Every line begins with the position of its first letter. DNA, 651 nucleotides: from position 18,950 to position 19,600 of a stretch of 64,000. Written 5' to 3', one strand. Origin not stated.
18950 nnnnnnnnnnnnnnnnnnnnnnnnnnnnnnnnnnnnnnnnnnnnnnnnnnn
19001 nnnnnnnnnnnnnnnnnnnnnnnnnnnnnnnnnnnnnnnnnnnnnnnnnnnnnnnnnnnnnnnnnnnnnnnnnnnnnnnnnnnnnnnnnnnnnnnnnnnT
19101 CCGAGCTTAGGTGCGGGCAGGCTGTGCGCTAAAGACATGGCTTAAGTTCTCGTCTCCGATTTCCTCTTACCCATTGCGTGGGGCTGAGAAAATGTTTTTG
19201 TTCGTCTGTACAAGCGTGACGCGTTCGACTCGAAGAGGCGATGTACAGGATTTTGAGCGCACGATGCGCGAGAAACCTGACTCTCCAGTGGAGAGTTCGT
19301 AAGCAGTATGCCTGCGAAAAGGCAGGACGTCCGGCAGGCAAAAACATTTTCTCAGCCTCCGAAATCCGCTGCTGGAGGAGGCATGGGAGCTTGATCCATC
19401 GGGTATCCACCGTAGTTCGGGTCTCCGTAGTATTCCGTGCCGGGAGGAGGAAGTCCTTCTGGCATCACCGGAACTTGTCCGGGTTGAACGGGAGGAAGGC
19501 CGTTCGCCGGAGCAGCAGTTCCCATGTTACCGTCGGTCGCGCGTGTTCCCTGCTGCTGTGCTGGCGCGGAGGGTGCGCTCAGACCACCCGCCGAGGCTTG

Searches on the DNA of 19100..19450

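Call 27: search_with_rna_model(model_id=R1, source=window, start=19100, end=19450, filters=off, max_evalue=10, show_alignments=2)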
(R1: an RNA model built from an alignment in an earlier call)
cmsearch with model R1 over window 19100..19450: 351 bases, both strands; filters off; matches with E-value up to 10: 11.
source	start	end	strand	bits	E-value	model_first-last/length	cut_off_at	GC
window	19202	19258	+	40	2e-10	1-63/63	no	0.53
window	19307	19334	+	8.5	0.015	1-63/63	no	0.61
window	19281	19295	+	3.2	0.31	25-39/63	no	0.6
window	19281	19295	-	3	0.34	25-39/63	no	0.6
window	19225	19241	-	0.4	1.6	24-40/63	no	0.59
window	19156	19193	-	0.1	1.9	1-63/63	no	0.5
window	19363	19428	+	-0.7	2.9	1-63/63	no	0.59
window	19338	19366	-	-0.8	3.1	1-63/63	no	0.41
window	19257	19269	-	-1.5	4.6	26-38/63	no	0.77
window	19445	19448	+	-2.3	7.5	54-57/63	no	0.5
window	19325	19332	-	-2.4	7.9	50-61/63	no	0.75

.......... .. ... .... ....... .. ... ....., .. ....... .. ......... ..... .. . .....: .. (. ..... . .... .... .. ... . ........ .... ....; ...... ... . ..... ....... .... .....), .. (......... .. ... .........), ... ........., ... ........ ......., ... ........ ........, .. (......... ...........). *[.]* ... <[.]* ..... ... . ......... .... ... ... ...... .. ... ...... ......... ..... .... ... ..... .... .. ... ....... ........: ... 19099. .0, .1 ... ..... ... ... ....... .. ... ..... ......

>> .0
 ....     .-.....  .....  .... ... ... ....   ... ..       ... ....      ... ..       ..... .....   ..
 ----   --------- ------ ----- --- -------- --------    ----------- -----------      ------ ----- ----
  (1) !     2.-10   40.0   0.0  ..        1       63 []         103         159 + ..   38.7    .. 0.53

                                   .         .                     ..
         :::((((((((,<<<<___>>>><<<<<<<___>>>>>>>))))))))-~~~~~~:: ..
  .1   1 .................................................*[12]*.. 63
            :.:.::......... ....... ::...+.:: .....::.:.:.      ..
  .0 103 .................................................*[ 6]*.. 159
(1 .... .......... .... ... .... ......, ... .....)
